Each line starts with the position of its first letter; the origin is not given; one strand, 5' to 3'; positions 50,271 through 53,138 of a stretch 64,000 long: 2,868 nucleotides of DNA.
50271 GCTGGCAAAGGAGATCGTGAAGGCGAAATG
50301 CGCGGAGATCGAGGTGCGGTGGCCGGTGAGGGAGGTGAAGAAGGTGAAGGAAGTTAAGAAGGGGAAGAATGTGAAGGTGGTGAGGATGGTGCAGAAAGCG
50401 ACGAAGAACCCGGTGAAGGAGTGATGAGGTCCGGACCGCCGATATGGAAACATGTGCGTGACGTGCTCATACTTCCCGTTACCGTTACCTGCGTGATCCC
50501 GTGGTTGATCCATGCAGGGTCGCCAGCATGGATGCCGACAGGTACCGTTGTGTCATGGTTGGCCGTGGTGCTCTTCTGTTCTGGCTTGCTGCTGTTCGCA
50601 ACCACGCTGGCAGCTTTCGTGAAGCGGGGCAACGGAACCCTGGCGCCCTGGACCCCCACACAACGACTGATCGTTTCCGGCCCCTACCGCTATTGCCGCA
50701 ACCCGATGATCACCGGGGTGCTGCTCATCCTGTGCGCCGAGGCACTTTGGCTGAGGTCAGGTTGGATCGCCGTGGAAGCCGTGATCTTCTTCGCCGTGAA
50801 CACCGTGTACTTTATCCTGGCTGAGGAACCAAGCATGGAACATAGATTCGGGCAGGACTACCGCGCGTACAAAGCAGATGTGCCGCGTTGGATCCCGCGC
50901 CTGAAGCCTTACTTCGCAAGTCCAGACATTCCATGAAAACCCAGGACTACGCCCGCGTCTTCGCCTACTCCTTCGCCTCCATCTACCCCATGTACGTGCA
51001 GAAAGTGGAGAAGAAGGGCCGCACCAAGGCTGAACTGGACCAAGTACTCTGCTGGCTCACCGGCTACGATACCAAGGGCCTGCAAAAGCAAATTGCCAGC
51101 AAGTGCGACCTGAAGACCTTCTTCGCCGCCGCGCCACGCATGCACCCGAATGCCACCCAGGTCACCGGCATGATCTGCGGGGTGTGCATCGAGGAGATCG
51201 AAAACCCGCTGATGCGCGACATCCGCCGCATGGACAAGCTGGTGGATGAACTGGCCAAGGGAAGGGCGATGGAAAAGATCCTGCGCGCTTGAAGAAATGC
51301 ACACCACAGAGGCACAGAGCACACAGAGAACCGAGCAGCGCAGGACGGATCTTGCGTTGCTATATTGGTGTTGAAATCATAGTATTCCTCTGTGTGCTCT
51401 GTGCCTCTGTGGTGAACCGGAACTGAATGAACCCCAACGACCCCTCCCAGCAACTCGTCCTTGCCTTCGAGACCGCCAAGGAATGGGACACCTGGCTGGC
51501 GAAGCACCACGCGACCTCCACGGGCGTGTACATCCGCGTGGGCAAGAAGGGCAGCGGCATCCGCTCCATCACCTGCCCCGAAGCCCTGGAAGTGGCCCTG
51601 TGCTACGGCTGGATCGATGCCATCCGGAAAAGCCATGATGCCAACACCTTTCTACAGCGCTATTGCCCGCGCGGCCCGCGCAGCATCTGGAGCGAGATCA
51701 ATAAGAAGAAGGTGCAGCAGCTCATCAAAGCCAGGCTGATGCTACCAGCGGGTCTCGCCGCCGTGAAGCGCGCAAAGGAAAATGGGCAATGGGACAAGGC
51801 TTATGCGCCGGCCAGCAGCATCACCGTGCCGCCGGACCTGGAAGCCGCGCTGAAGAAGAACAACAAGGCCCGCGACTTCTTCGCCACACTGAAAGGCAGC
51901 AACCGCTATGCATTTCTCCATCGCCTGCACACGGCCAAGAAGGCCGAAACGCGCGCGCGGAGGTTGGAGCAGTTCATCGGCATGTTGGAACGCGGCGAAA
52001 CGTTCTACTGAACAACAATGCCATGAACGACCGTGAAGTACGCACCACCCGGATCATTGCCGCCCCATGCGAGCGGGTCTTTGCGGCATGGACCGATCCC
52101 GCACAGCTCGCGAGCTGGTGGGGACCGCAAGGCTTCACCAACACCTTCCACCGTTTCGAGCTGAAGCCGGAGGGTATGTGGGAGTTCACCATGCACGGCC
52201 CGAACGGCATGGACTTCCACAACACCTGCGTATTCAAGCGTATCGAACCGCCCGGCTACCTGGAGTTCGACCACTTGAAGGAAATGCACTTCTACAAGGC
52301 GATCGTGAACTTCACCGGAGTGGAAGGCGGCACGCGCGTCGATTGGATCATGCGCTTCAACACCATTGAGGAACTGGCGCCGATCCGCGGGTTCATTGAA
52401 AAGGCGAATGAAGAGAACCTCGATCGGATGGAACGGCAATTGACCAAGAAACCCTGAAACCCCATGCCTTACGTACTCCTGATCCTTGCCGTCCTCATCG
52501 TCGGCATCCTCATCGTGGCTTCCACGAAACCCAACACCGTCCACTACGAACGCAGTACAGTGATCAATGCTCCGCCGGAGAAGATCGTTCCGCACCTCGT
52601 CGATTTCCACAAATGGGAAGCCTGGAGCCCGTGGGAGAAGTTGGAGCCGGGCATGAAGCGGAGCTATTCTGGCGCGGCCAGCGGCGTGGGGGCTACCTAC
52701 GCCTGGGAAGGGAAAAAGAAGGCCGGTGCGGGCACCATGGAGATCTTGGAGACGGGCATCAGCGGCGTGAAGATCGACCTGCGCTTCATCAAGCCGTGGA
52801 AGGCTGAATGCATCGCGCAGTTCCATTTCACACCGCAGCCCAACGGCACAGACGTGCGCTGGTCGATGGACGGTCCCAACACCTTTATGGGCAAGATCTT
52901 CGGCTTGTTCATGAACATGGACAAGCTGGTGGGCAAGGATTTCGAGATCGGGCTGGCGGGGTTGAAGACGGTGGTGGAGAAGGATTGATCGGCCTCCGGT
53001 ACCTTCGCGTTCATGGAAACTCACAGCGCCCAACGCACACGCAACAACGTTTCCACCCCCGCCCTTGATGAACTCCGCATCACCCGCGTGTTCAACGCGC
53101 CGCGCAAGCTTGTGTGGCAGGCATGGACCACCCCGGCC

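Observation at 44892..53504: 16-gene ArsR-led array of small ligand-binding folds: candidate chemical-defence (sponge) system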

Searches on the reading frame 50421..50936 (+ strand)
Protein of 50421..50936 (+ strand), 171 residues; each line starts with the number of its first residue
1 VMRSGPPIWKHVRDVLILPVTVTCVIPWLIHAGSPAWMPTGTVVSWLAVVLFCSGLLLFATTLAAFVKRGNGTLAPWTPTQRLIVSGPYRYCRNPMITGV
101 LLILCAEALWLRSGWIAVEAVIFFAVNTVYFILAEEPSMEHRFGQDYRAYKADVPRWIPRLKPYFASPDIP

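Call 5: search_protein_families(library=pfam, proteins=[window:50421-50936:+], max_evalue=0.01)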
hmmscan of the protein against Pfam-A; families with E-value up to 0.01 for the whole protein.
window:50421-50936:+ (171 aa): 2 families
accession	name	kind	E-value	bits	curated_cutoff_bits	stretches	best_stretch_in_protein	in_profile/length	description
PF04191.18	PEMT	-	8e-13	49.2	25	1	46-145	4-104/105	Phospholipid methyltransferase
PF04140.19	ICMT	-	0.0027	18.5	24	1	75-139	28-93/95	Isoprenylcysteine carboxyl methyltransferase (ICMT) family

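Call 58: search_protein_families(library=ncbifam, proteins=[window:50424-50936:+], max_evalue=0.001)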
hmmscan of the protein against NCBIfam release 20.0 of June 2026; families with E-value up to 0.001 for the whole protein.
window:50424-50936:+ (170 aa): 3 families
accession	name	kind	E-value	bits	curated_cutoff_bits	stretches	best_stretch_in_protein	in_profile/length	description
NF040696.1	isopcys_mtase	equivalog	2.8e-14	53.4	160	1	33-159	64-189/190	protein-S-isoprenylcysteine O-methyltransferase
TIGR04571.1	LmtA_Leptospira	exception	2.6e-08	33.9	325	1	85-164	91-170/252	lipid A Kdo2 1-phosphate O-methyltransferase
NF045656.1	MeththiolMtaseMddA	equivalog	0.00029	20.2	270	1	88-158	171-238/238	methanethiol S-methyltransferase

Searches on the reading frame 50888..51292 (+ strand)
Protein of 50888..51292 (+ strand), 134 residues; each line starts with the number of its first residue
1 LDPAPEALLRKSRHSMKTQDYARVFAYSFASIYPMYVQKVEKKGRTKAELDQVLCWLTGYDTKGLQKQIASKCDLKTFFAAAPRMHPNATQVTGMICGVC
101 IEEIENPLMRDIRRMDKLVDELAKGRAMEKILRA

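Call 5: search_protein_families(library=pfam, proteins=[window:50888-51292:+], max_evalue=0.01)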
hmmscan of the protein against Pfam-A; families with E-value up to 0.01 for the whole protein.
window:50888-51292:+ (134 aa): 1 family
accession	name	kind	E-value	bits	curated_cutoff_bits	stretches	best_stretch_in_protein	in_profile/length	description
PF09966.14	DUF2200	-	1.3e-50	170.6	22.8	1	23-133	1-111/111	Uncharacterized protein conserved in bacteria (DUF2200)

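Call 58: search_protein_families(library=ncbifam, proteins=[window:50933-51292:+], max_evalue=0.001)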
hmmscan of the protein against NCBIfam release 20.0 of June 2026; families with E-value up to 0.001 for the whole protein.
window:50933-51292:+ (119 aa): 0 families

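Call 70: search_protein_families(library=padloc, proteins=[window:50933-51292:+], max_evalue=0.001)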
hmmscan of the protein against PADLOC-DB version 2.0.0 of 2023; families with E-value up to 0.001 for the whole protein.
window:50933-51292:+ (119 aa): 0 families

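Call 81: find_homologous_proteins(query=window:50933-51292:+, max_evalue=1e-10)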
Query window:50933-51292:+ (119 aa): 8000 proteins with E <= 1e-10 among 8000 candidates; the best 120 are listed.
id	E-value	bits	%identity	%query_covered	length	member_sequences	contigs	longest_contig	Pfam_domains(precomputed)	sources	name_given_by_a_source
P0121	9.3e-74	263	100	100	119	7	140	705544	PF09966.15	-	-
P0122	8.7e-68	243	94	100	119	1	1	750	PF09966.15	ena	-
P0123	4.6e-66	238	92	100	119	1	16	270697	PF09966.15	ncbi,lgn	-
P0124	8.5e-65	234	92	100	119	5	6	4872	PF09966.15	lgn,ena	-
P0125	2.2e-62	226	88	99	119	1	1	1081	PF09966.15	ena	-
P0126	1.7e-60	220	86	99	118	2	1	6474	PF09966.15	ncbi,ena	-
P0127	8.7e-60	218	85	99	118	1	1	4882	PF09966.15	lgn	-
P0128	2.2e-58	213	83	99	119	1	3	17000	PF09966.15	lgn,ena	-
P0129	3.2e-58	213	82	99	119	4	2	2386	PF09966.15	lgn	-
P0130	1.1e-54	201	79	99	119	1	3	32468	PF09966.15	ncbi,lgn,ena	-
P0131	1.8e-53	197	78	99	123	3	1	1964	PF09966.15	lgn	-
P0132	4.1e-50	187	74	99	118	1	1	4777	PF09966.15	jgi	jgi:hypothetical protein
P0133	1.8e-49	184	71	99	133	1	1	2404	PF09966.15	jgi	jgi:hypothetical protein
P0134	2.1e-49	184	73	97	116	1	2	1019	PF09966.15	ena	-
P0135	5.4e-49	183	73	97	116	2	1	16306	PF09966.15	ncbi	-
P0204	1.1e-46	175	70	96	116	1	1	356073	PF09966.15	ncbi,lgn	ncbi:MAG: DUF2200 domain-containing protein [Bacteroidota bacterium]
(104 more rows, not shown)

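Call 82: find_encoding_contigs(protein=P0123, flank=9000, max_places=1)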
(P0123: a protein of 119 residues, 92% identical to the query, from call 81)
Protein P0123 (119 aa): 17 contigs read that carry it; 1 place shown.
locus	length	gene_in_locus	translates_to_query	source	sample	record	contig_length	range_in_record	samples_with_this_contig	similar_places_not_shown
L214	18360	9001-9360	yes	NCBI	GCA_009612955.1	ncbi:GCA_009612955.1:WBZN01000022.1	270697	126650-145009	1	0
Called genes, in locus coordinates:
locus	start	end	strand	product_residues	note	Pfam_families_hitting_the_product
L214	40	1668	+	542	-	PF13432:TPR_16 (faint), PF00515:TPR_1 (faint), PF07719:TPR_2 (faint), PF13176:TPR_7 (faint), PF13181:TPR_8 (faint), PF13374:TPR_10 (faint), PF13424:TPR_12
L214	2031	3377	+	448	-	PF18962:Por_Secre_tail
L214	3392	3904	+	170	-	PF01022:HTH_5, PF12840:HTH_20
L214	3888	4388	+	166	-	PF08327:AHSA1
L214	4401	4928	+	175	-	PF08327:AHSA1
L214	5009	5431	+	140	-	PF08327:AHSA1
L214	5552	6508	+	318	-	PF08327:AHSA1, PF08818:DUF1801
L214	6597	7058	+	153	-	PF06445:GyrI-like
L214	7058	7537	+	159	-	PF08327:AHSA1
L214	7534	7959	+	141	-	PF08818:DUF1801 (weak)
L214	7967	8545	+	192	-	PF06983:3-dmu-9_3-mt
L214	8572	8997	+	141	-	PF08818:DUF1801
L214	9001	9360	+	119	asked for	PF09966:DUF2200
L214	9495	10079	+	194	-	PF28474:DUF8412, PF13376:OmdA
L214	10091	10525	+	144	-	PF10604:Polyketide_cyc2, PF08327:AHSA1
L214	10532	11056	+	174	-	PF10604:Polyketide_cyc2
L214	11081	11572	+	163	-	PF08327:AHSA1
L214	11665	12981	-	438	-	PF15902:Sortilin-Vps10 (faint)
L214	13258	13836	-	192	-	-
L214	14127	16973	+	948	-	PF18962:Por_Secre_tail (weak)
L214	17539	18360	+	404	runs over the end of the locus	PF06050:HGD-D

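Call 83: find_encoding_contigs(protein=P0130, flank=9000, max_places=1)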
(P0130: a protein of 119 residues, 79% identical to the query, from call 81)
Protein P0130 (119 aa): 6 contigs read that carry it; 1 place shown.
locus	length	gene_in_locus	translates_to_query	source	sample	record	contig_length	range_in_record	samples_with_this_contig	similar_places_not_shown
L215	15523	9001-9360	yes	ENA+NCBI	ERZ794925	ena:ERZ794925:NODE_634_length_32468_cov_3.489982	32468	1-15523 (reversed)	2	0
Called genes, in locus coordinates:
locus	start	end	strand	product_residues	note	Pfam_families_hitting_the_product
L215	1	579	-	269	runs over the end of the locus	PF01694:Rhomboid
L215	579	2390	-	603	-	PF02518:HATPase_c, PF13589:HATPase_c_3, PF01119:DNA_mis_repair, PF08676:MutL_C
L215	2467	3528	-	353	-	-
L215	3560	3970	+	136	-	PF12840:HTH_20, PF01022:HTH_5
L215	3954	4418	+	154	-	PF10604:Polyketide_cyc2, PF08327:AHSA1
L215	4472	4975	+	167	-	PF08327:AHSA1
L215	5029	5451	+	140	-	PF08327:AHSA1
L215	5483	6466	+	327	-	PF08327:AHSA1, PF06445:GyrI-like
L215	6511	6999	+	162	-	PF08327:AHSA1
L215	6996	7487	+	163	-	PF06983:3-dmu-9_3-mt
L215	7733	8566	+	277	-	PF04383:KilA-N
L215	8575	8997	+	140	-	PF08818:DUF1801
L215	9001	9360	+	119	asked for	PF09966:DUF2200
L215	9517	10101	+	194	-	PF28474:DUF8412, PF13376:OmdA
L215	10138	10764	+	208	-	-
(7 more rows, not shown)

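Call 84: find_encoding_contigs(protein=P0204, flank=6000, max_places=1)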
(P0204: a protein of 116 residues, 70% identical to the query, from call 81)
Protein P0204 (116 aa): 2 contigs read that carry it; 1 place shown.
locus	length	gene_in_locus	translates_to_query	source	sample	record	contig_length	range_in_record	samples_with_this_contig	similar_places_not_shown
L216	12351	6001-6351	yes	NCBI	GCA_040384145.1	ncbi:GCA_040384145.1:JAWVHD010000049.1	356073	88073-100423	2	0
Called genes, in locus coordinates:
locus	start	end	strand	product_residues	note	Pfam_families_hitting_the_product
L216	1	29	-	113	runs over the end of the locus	PF00436:SSB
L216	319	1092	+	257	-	PF00383:dCMP_cyt_deam_1, PF14437:MafB19-deam (weak)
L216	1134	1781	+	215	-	-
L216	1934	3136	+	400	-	-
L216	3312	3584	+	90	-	PF12674:Zn_ribbon_2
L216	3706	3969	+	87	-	-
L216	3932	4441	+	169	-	-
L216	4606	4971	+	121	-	PF08818:DUF1801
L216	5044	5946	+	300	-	PF06271:RDD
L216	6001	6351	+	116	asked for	PF09966:DUF2200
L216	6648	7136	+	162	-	-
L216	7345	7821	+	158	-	PF06445:GyrI-like, PF14526:Cass2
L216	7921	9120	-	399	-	PF01757:Acyl_transf_3 (weak), PF07786:HGSNAT_cat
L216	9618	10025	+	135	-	-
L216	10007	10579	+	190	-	PF13302:Acetyltransf_3, PF13420:Acetyltransf_4, PF00583:Acetyltransf_1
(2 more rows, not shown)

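Call 89: predict_structure(alignment_id=A4)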
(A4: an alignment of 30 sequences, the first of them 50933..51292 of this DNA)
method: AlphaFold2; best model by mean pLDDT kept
length: 119 residues; sequences in the alignment: 30
mean_pLDDT: 93.3   pTM: 0.86
mean pLDDT of the five models: 93.3, 92.8, 91.2, 90.4, 89.3
residues with pLDDT >= 90: 105; 70-90: 9; 50-70: 3; < 50: 2
segments of 3 or more residues with pLDDT < 50: none
pLDDT, mean of each block of 10 residues (from residue 1): 70 94 96 98 97 95 97 95 92 96 97 92
secondary structure, 60 per line:
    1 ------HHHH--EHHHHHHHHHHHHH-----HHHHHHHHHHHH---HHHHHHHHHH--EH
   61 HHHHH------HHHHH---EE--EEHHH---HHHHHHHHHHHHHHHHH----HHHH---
elements in order: H7-10 H14-26 H32-43 H47-56 H60-65 H72-76 H92-108 H113-116

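Call 91: fold_search(model_id=the predicted structure, library=pdb)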
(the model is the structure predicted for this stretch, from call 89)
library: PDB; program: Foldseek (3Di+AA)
matches with E <= 10: 11; with E <= 0.001: 1
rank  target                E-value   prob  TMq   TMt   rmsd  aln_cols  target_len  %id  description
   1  3c9p                  2.3e-09  1.00  0.89  0.87   2.0       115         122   40  Crystal structure of uncharacterized protein SP1917 (released 2008-02-26)
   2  5cd4_C                9.9e-01  0.20  0.31  0.13   7.9       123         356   14  The Type IE CRISPR Cascade complex from E. coli, with two assemblies in the asymmetric unit arranged back-to-back (released 2015-08-26)
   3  1jxe                  5.9e+00  0.02  0.16  0.07  13.0       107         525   10  STOFFEL FRAGMENT OF TAQ DNA POLYMERASE I (released 1997-03-12)
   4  6c9t_B                6.6e+00  0.02  0.18  0.16  13.3       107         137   12  Transcriptional repressor, CouR (released 2018-05-30)
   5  8zh8_A                7.0e+00  0.05  0.23  0.14   8.2        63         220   17  Human GPR103 -Gq complex bound to QRFP26 (released 2024-07-03)
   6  6whc_A                7.4e+00  0.05  0.24  0.14   9.2        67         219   10  CryoEM Structure of the glucagon receptor with a dual-agonist peptide (released 2020-05-27)
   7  8v1u_A                7.9e+00  0.06  0.31  0.08  12.5        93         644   12  Human DNA Ligase I F872A bound to adenylated nicked DNA with a 5' terminal ribonucleotide (released 2025-07-02)
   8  3ech_A                7.9e+00  0.02  0.19  0.18  12.7       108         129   10  The MarR-family repressor MexR in complex with its antirepressor ArmR (released 2008-10-21)
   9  4u7u_R                9.3e+00  0.05  0.31  0.14   7.8       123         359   14  Crystal structure of RNA-guided immune Cascade complex from E.coli (released 2014-08-27)
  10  6p0d_A                9.3e+00  0.04  0.27  0.07  12.5       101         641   14  Human DNA Ligase 1 (E346A/E592A) Bound to an Adenylated, hydroxyl terminated DNA nick (released 2019-12-11)
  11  6c9t_A                9.3e+00  0.02  0.22  0.21  12.4       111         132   11  Transcriptional repressor, CouR (released 2018-05-30)

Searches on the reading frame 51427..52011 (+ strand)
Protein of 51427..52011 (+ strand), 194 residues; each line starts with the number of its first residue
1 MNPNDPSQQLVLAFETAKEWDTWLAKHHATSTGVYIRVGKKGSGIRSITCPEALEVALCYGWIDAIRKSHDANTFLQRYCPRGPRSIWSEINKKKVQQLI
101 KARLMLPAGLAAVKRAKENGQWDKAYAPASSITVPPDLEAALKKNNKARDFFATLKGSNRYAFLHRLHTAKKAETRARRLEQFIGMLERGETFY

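Call 5: search_protein_families(library=pfam, proteins=[window:51427-52011:+], max_evalue=0.01)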
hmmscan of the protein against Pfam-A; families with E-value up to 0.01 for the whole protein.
window:51427-52011:+ (194 aa): 1 family
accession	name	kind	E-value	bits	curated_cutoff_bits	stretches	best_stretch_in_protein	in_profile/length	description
PF13376.11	OmdA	-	3.7e-23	81.7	25.6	1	132-190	2-60/60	Bacteriocin-protection, YdeI or OmpD-Associated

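Call 55: search_solved_structures(query=window:51427-52011:+, max_evalue=0.001)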
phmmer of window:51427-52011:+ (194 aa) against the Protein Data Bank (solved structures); distinct sequences matched with E-value up to 0.001: 0.

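Call 58: search_protein_families(library=ncbifam, proteins=[window:51427-52011:+], max_evalue=0.001)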
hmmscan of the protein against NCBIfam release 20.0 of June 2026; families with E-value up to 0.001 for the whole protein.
window:51427-52011:+ (194 aa): 0 families

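Call 70: search_protein_families(library=padloc, proteins=[window:51427-52011:+], max_evalue=0.001)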
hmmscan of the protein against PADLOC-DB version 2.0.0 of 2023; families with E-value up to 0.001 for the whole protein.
window:51427-52011:+ (194 aa): 0 families

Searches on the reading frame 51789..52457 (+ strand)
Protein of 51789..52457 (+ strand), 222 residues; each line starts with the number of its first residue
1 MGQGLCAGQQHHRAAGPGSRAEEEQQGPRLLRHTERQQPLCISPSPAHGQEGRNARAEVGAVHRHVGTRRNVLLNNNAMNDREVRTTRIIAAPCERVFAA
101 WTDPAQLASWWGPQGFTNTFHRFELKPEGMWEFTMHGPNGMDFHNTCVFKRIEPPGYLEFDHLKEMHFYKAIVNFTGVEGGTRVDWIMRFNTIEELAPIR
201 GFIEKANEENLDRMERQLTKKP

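Call 5: search_protein_families(library=pfam, proteins=[window:51789-52457:+], max_evalue=0.01)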
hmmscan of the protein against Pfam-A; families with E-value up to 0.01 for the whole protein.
window:51789-52457:+ (222 aa): 2 families
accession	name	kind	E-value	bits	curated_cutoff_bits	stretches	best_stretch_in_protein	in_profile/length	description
PF08327.17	AHSA1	-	1.5e-20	74.2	22.1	1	92-216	2-122/125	Activator of Hsp90 ATPase homolog 1-like protein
PF10604.15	Polyketide_cyc2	-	5.8e-10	40.1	27.4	1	83-218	3-141/142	Polyketide cyclase / dehydrase and lipid transport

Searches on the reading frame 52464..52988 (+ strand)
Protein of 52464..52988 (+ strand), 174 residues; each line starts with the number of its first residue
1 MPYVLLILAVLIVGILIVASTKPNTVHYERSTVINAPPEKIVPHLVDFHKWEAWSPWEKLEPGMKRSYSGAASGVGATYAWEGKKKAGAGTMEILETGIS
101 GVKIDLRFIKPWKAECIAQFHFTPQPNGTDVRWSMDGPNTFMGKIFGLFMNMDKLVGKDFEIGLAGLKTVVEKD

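Call 5: search_protein_families(library=pfam, proteins=[window:52464-52988:+], max_evalue=0.01)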
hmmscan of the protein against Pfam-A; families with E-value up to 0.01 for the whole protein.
window:52464-52988:+ (174 aa): 1 family
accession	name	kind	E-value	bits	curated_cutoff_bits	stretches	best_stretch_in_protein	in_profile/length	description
PF10604.15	Polyketide_cyc2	-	5.8e-13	49.8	27.4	1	26-172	2-142/142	Polyketide cyclase / dehydrase and lipid transport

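Call 58: search_protein_families(library=ncbifam, proteins=[window:52464-52988:+], max_evalue=0.001)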
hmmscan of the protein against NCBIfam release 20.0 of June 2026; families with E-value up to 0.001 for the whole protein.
window:52464-52988:+ (174 aa): 1 family
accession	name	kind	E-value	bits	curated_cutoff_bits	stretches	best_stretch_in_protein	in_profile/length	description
NF052495.1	PktCycXAC1230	equivalog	4.6e-07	29.3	490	1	5-170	8-177/380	polyketide cyclase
